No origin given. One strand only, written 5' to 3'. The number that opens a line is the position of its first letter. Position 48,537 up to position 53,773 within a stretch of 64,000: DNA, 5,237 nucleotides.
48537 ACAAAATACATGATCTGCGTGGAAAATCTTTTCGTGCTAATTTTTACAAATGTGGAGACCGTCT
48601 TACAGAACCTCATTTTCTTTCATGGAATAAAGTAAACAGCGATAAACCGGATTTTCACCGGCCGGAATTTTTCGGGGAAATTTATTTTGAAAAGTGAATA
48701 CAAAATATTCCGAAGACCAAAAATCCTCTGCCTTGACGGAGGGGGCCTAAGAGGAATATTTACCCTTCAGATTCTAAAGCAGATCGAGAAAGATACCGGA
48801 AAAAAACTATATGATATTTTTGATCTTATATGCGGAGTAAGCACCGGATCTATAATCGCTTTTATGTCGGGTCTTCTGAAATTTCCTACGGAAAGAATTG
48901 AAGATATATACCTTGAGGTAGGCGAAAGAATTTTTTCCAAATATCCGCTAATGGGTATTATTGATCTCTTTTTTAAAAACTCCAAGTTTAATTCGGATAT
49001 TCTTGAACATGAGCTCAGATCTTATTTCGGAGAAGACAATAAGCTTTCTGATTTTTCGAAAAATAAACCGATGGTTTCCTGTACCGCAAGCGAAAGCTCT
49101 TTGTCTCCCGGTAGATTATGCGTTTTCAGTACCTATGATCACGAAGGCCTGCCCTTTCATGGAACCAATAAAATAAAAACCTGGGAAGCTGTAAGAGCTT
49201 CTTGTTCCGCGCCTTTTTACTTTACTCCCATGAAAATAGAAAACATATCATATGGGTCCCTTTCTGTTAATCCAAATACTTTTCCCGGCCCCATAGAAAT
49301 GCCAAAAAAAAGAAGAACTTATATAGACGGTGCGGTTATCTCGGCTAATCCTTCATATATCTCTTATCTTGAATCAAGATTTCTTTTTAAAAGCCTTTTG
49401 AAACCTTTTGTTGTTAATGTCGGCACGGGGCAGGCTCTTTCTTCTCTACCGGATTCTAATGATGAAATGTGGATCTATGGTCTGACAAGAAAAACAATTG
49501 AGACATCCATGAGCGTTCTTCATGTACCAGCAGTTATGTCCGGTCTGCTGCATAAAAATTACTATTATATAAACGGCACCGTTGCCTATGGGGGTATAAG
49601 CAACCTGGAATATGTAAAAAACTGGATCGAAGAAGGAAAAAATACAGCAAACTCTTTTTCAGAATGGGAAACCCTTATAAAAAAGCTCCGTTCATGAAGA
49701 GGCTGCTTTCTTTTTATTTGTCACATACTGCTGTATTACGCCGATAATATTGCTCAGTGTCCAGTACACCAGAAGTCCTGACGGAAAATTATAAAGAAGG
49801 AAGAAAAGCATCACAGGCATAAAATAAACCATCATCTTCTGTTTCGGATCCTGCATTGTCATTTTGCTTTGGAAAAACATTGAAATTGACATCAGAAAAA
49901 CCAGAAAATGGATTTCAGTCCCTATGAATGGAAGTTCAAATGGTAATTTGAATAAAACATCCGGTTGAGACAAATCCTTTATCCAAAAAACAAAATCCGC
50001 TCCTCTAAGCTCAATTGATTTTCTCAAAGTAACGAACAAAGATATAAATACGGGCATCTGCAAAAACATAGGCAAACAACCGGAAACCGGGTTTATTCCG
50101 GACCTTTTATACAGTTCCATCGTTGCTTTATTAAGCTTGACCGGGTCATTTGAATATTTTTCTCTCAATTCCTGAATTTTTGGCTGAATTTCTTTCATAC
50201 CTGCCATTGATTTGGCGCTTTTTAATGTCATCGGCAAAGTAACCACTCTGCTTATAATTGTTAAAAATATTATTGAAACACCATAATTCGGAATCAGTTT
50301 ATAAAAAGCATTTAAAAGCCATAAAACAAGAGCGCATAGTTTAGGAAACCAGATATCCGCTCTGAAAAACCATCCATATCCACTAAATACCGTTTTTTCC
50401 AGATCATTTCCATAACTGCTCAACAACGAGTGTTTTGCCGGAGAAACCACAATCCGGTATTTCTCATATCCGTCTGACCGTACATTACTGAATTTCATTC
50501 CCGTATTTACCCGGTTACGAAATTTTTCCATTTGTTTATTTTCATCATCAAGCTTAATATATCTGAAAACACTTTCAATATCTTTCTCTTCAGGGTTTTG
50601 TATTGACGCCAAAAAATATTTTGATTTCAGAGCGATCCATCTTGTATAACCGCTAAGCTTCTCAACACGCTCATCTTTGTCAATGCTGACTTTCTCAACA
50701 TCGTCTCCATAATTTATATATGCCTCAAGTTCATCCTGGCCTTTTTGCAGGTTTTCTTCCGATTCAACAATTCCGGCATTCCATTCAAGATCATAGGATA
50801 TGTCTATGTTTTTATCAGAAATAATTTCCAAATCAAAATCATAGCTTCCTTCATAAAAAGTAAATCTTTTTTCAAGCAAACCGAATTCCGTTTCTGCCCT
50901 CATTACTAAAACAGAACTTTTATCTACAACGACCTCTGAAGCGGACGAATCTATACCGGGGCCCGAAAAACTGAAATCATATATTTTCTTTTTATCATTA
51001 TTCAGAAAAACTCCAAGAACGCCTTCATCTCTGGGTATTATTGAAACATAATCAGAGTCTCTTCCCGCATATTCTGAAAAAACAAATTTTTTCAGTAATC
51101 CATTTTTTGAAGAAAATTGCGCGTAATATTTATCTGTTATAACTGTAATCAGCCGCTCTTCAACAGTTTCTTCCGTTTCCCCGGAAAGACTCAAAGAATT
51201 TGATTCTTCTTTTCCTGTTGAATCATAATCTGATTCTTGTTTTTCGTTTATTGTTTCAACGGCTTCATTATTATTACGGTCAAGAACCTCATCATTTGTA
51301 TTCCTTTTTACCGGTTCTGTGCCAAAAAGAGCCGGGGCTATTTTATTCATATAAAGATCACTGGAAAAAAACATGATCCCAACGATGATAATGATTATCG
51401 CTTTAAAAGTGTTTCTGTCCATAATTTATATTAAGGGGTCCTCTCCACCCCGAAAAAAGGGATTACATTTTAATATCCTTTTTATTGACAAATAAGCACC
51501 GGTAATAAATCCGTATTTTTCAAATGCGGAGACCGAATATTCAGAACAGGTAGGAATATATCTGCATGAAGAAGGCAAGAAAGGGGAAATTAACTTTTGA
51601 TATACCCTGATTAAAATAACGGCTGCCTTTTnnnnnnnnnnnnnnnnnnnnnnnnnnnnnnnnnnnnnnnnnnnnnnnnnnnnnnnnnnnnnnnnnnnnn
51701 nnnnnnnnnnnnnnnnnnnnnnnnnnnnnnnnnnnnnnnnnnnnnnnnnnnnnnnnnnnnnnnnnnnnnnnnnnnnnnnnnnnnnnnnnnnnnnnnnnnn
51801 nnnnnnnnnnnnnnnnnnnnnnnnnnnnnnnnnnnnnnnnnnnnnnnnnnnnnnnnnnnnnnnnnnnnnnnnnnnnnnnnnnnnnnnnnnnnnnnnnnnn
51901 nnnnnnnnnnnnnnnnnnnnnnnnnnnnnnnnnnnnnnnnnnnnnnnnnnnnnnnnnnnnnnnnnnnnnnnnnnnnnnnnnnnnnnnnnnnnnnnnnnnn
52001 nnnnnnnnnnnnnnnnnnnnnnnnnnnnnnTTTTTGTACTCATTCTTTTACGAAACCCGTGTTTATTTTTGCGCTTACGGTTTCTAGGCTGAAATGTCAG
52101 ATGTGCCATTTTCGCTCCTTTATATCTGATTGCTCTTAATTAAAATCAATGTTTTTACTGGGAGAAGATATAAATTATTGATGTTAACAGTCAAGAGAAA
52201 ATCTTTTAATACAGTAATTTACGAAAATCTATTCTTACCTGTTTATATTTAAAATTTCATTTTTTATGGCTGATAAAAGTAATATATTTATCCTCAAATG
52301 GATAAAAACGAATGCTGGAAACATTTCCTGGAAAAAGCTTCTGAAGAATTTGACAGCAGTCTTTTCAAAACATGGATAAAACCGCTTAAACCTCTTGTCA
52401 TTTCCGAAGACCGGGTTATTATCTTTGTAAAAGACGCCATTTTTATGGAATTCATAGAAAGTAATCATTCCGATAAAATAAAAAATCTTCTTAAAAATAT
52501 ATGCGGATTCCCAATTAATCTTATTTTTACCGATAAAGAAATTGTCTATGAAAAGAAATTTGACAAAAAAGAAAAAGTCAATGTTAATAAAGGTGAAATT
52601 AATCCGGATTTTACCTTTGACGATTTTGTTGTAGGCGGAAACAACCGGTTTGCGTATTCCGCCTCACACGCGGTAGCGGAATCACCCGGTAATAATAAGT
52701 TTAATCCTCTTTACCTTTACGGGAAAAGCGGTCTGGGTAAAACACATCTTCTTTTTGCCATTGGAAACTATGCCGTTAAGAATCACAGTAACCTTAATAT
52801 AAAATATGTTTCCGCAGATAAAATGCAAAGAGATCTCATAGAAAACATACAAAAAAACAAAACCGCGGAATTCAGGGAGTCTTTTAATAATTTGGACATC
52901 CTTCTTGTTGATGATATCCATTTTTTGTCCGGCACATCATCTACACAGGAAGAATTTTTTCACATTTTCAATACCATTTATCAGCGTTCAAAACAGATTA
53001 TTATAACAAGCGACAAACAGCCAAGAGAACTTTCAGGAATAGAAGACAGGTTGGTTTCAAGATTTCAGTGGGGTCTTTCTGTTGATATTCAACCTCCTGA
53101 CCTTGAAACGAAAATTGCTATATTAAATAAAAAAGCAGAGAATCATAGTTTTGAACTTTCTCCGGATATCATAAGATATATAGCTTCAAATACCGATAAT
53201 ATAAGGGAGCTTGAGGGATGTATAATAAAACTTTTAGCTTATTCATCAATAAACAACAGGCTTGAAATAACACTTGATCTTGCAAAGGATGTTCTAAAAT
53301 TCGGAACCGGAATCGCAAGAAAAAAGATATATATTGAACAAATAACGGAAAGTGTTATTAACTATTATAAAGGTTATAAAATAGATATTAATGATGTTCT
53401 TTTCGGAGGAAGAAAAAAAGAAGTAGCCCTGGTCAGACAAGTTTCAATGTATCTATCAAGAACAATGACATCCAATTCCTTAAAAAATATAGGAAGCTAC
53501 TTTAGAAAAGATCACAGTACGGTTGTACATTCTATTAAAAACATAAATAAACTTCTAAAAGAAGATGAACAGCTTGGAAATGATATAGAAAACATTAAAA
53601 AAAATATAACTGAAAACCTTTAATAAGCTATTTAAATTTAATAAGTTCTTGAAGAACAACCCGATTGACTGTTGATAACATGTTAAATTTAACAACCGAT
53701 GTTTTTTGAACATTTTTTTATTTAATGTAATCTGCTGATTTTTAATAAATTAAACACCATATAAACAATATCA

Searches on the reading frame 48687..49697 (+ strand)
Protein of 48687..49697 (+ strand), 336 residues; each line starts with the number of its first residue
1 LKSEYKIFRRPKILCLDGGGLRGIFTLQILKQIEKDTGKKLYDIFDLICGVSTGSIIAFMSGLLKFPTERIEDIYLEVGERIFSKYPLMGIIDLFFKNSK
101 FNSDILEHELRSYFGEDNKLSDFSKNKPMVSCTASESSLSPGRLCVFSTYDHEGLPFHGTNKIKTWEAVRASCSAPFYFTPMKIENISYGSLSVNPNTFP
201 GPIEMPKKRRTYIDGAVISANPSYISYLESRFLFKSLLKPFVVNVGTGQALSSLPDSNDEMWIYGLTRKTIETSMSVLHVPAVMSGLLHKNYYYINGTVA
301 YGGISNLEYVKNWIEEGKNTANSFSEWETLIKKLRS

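Call 20: search_protein_families(library=pfam, proteins=[window:48687-49697:+], max_evalue=0.00001)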
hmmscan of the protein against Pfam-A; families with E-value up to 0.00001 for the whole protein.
window:48687-49697:+ (336 aa): 1 family
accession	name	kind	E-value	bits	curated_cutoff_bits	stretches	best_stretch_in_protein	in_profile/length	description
PF01734.28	Patatin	-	4.2e-27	96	27.7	1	14-222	1-186/191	Patatin-like phospholipase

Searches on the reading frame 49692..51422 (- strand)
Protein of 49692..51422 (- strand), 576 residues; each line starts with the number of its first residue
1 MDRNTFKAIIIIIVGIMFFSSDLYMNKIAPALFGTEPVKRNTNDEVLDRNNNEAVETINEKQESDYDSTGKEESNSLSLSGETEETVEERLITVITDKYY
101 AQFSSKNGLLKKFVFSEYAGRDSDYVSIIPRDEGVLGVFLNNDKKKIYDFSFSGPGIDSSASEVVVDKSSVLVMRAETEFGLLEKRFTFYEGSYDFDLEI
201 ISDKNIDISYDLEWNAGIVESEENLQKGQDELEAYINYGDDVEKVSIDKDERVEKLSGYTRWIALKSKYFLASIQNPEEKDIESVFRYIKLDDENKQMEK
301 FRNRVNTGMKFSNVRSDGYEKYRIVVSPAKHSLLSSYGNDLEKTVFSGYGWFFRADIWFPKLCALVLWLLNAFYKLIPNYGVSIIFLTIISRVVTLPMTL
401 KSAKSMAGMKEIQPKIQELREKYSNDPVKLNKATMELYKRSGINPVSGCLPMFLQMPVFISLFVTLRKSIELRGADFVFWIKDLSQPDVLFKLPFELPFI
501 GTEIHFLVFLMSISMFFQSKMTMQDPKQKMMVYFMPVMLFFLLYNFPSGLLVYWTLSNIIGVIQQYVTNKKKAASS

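Call 20: search_protein_families(library=pfam, proteins=[window:49692-51422:-], max_evalue=0.00001)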
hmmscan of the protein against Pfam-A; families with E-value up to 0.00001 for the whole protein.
window:49692-51422:- (576 aa): 2 families
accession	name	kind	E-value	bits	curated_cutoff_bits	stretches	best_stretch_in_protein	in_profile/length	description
PF02096.25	60KD_IMP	-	3.2e-61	206.5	35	1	380-570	1-163/163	60Kd inner membrane protein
PF14849.12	YidC_periplas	-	5.3e-08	33.6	24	1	92-352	2-273/283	YidC periplasmic domain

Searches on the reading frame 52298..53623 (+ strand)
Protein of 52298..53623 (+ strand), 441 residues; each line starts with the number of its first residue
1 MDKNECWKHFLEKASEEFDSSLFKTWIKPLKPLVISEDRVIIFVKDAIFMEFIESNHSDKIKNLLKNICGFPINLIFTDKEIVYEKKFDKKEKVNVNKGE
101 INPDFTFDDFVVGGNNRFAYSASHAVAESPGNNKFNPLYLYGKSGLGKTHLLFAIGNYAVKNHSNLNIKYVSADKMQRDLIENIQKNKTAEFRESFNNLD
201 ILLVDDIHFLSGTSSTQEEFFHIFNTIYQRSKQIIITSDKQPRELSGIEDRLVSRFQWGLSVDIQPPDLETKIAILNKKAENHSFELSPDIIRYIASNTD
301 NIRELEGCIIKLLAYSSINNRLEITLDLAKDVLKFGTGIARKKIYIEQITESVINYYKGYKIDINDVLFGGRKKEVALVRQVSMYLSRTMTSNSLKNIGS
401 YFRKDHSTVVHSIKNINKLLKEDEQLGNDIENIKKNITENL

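Call 20: search_protein_families(library=pfam, proteins=[window:52298-53623:+], max_evalue=0.00001)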
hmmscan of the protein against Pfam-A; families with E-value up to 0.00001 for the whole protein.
window:52298-53623:+ (441 aa): 5 families
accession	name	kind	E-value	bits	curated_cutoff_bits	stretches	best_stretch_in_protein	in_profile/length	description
PF00308.24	Bac_DnaA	-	7.4e-64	215.2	23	1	102-263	2-162/162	Bacterial DnaA ATPAse domain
PF08299.17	Bac_DnaA_C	-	5.9e-20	71.5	31.5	1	346-416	1-69/69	Bacterial dnaA protein helix-turn-helix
PF01695.23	IstB_IS21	-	2.8e-11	43.8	24.1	1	138-241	95-195/238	IstB-like ATP binding protein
PF11638.13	DnaA_N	-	5.9e-10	39.2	24.6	1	4-66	1-64/65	DnaA N-terminal domain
PF00004.35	AAA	-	3.2e-06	28.1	21.2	1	138-242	1-111/131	ATPase family associated with various cellular activities (AAA)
